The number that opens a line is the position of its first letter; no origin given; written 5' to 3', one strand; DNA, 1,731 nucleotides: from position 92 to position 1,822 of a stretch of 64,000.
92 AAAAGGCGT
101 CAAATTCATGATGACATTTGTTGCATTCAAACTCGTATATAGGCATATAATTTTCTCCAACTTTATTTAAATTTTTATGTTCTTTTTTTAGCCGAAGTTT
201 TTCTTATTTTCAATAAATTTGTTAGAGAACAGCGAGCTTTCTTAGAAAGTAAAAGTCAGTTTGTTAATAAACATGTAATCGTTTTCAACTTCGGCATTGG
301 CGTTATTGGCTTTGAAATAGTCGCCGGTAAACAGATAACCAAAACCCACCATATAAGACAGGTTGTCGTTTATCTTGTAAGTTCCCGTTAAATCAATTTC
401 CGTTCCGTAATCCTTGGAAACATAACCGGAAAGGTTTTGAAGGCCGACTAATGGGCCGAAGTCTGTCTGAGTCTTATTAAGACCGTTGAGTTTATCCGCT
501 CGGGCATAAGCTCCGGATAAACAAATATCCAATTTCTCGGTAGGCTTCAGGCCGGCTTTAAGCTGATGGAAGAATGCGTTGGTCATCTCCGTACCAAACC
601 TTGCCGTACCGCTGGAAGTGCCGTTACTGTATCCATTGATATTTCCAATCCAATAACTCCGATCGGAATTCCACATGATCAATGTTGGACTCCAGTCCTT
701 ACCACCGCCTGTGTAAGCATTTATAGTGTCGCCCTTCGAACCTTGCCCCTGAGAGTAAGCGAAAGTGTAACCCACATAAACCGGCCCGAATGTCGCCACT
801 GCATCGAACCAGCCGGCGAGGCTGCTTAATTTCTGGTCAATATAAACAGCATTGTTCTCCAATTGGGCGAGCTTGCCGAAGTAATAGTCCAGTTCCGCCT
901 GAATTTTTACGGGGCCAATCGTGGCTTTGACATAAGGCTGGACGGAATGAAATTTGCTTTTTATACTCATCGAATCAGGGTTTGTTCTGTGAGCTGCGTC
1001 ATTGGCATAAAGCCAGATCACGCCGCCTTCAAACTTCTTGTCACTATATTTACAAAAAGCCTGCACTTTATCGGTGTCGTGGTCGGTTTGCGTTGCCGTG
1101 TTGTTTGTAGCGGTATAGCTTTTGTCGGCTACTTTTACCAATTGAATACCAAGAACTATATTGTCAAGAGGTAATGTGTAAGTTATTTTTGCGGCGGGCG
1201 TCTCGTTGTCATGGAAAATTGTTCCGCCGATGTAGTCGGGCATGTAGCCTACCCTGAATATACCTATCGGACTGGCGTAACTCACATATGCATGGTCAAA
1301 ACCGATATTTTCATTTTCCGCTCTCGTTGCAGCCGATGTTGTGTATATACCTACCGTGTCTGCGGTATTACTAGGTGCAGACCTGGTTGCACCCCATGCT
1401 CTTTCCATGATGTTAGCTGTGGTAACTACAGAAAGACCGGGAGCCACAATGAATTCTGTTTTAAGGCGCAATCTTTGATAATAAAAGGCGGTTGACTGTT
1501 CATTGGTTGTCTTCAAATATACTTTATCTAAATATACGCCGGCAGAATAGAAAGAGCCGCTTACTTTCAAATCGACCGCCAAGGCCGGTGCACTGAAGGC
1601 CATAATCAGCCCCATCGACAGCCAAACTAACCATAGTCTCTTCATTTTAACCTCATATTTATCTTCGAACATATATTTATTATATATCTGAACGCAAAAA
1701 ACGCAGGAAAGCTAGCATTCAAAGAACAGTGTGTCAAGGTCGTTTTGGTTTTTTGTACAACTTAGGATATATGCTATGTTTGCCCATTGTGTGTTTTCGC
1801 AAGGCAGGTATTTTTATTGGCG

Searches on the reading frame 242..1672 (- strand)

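Call 60: search_protein_families(library=pfam, proteins=[window:242-1672:-], max_evalue=0.001)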
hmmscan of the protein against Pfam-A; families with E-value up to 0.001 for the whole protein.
window:242-1672:- (476 aa): 1 family
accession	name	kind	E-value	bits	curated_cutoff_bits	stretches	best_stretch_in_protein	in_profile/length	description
PF13372.12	Alginate_exp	-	4.9e-07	29.3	25.2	1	348-458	280-386/395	Alginate export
